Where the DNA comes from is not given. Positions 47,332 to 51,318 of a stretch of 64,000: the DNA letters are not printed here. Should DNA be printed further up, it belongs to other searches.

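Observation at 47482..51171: Class II RNR interrupted at the catalytic NP|CGEQPL site by a HEG-containing intein with an atypical C-terminal junction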

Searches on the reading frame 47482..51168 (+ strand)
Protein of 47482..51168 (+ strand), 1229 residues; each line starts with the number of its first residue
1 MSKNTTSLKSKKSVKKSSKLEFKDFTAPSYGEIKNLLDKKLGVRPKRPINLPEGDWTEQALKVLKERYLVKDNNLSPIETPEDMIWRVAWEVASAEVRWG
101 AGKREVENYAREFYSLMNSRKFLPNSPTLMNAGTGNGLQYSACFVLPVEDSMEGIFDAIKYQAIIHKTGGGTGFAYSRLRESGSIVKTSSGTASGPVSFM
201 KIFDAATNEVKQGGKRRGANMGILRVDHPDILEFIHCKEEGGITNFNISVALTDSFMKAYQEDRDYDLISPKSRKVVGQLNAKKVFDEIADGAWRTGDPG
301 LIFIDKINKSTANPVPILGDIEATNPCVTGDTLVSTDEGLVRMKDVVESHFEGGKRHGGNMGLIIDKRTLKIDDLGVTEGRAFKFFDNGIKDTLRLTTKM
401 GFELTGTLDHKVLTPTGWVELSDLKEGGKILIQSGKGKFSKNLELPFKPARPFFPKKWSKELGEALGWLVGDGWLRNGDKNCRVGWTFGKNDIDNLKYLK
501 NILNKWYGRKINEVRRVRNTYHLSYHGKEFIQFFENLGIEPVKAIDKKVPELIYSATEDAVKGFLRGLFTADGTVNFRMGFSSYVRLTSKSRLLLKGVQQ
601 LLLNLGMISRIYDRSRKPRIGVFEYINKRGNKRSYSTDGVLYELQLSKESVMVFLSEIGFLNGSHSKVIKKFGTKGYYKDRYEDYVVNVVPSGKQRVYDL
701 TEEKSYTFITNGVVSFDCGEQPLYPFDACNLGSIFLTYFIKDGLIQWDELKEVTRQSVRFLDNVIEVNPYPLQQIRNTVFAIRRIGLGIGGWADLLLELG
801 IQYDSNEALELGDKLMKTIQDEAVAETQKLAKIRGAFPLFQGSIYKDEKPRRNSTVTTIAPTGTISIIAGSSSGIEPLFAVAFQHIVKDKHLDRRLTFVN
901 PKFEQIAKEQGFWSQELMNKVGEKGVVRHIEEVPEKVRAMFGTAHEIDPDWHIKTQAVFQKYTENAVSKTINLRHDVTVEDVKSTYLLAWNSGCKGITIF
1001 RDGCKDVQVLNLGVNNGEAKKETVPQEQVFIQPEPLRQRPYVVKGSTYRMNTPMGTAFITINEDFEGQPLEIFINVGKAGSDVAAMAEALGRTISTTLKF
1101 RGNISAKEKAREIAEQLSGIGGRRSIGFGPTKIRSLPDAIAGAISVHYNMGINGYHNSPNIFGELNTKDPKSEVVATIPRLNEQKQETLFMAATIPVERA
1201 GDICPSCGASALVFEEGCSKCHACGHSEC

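Call 4: search_protein_families(library=pfam, proteins=[window:47482-51168:+], max_evalue=0.01)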
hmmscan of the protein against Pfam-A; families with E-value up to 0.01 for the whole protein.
window:47482-51168:+ (1229 aa): 5 families
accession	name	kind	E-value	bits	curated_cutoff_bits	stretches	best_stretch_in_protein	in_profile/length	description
PF02867.20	Ribonuc_red_lgC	-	1.2e-122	410.6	23.9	1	141-999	1-522/523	Ribonucleotide reductase, barrel domain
PF00317.26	Ribonuc_red_lgN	-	1.9e-24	85.9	28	1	57-137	4-77/77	Ribonucleotide reductase, all-alpha domain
PF14528.11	LAGLIDADG_3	-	8.2e-19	68.1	22.5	1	561-659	3-82/82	LAGLIDADG-like domain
PF12637.14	TSCPD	-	4.3e-12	46.6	22.8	1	1053-1148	12-88/88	TSCPD domain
PF14890.11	Intein_splicing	-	1.9e-07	31.5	35.8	1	341-714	10-152/155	Intein splicing domain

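Call 5: search_solved_structures(query=window:47482-51168:+, show_alignments=2)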
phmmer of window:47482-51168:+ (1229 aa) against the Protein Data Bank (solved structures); distinct sequences matched with E-value up to 0.001: 45.
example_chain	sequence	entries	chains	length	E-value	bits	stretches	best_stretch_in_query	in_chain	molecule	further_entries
1xjk_A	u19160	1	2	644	8.7e-110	371.2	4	140-327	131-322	ribonucleotide reductase, B12-dependent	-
1xje_A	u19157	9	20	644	2.7e-109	369.6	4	140-327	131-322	ribonucleotide reductase, B12-dependent | Ribonucleoside-diphosphate reductase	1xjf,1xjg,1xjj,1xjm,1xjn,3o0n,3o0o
5im3_A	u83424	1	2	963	2.4e-62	214.1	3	56-275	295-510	Ribonucleoside-diphosphate reductase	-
7agj_A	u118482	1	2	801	1.6e-47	165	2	56-273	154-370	Ribonucleoside-diphosphate reductase subunit alpha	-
2wgh_A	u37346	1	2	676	2e-45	158.1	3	61-273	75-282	RIBONUCLEOSIDE-DIPHOSPHATE REDUCTASE LARGE SUBUNIT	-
6l3r_A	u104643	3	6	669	2e-45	158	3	61-273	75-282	Ribonucleoside-diphosphate reductase large subunit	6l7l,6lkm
3hnc_A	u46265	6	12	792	2.8e-45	157.5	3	61-273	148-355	Ribonucleoside-diphosphate reductase large subunit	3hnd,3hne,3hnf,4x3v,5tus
5d1y_A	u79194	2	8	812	3.2e-45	157.4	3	61-273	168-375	Ribonucleoside-diphosphate reductase large subunit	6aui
6dqw_A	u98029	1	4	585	7.4e-42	146.2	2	108-260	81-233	Ribonucleoside-diphosphate reductase, alpha chain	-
1zyz_A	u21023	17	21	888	3e-41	144.2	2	61-274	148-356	Ribonucleoside-diphosphate reductase large chain 1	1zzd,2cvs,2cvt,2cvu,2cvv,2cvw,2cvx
3s8a_A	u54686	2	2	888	1.7e-40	141.7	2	61-274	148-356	Ribonucleoside-diphosphate reductase large chain 1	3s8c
3tb9_A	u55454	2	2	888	1.9e-40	141.6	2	61-274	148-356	Ribonucleoside-diphosphate reductase large chain 1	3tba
7b9p_A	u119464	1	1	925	4.5e-40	140.3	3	139-238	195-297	Vitamin B12-dependent ribonucleotide reductase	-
7b9q_A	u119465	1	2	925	6.3e-40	139.8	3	139-238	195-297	Vitamin B12-dependent ribonucleotide reductase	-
6dqx_A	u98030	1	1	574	1.1e-36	129.1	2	776-1011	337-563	Ribonucleoside-diphosphate reductase, alpha chain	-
1l1l_A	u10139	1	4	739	0.00019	22.3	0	718-877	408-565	RIBONUCLEOSIDE TRIPHOSPHATE REDUCTASE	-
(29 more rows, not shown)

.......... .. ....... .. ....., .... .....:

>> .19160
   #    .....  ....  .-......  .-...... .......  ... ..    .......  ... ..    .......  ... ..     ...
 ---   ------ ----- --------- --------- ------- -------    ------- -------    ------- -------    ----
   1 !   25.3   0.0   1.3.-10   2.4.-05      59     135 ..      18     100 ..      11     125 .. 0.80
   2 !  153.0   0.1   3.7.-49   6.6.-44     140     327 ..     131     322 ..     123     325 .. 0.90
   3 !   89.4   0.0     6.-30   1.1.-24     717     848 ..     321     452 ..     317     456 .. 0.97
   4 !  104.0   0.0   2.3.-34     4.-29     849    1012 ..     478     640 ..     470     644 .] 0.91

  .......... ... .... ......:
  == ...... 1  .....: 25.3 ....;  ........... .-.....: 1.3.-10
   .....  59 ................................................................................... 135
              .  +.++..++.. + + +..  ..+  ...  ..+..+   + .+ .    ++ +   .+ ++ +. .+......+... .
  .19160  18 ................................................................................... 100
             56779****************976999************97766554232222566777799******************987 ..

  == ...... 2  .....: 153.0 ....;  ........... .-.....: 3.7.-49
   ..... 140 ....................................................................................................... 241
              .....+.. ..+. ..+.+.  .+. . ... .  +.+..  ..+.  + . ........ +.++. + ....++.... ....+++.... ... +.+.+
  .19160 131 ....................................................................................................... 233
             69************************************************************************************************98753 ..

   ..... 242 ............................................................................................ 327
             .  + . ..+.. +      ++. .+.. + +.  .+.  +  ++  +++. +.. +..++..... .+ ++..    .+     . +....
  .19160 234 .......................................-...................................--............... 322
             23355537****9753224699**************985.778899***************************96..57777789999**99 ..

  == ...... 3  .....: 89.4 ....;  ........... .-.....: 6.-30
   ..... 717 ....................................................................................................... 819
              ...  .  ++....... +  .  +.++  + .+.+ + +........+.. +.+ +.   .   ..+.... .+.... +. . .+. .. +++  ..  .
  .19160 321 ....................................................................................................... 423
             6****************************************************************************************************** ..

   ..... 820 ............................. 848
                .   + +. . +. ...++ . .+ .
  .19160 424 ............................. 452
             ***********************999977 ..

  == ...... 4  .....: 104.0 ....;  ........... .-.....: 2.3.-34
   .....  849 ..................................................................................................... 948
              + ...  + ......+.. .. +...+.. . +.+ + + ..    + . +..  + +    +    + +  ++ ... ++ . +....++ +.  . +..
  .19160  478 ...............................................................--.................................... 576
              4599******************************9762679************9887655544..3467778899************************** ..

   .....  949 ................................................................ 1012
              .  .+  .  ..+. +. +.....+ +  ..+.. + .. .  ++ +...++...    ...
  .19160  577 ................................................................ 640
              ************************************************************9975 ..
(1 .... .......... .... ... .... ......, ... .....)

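Call 60: search_protein_families(library=ncbifam, proteins=[window:47482-51168:+], max_evalue=0.1)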
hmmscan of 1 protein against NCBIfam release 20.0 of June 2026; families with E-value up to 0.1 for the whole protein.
window:47482-51168:+ (1229 aa): 31 families (the best 25 are shown)
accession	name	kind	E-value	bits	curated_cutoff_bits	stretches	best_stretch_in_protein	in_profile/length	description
NF006417.0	PRK08665.1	equivalog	2.7e-299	994.8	961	2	717-1229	279-758/759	vitamin B12-dependent ribonucleotide reductase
NF005010.0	PRK06406.1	subfamily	7.6e-216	718.9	1125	3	717-1051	435-763/771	vitamin B12-dependent ribonucleotide reductase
TIGR02504.1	NrdJ_Z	equivalog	3.8e-197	656.6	399.95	2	718-1010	282-606/606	adenosylcobalamin-dependent ribonucleoside-diphosphate reductase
NF006207.0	PRK08332.1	equivalog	4.8e-184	614.1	2400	4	386-848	941-1377/1684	vitamin B12-dependent ribonucleotide reductase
NF005122.0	PRK06556.1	equivalog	9e-107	358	859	4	47-239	63-257/960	vitamin B12-dependent ribonucleotide reductase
TIGR02506.1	NrdE_NrdA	equivalog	2.7e-94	316.8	341.05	3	60-328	3-295/616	ribonucleoside-diphosphate reductase subunit alpha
NF006577.0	PRK09102.1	equivalog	8.6e-88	295.1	620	2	57-313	26-268/604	ribonucleoside-diphosphate reductase subunit alpha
NF005544.0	PRK07207.1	equivalog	1.5e-81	274.6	965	3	60-273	300-509/965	ribonucleoside-diphosphate reductase subunit alpha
NF005991.0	PRK08115.1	equivalog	8.9e-77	258.8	854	3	698-845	461-608/858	vitamin B12-dependent ribonucleotide reductase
NF005101.0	PRK06539.1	equivalog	1.5e-69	235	988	3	61-283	153-372/822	ribonucleoside-diphosphate reductase subunit alpha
NF005401.0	PRK06948.1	subfamily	1.7e-66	225.1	906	2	717-1006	291-587/604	ribonucleotide reductase-like protein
NF005736.0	PRK07562.1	equivalog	7e-64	216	1737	5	139-238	195-297/1222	vitamin B12-dependent ribonucleotide reductase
NF009029.0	PRK12365.1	equivalog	1.6e-63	215.1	1350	3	61-273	383-592/1046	ribonucleoside-diphosphate reductase subunit alpha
NF006279.0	PRK08447.1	equivalog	6.3e-60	203.4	1082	3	59-275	140-353/789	ribonucleoside-diphosphate reductase subunit alpha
NF005483.0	PRK07088.1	equivalog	4.8e-58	196.9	1214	3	58-294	160-395/764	ribonucleoside-diphosphate reductase subunit alpha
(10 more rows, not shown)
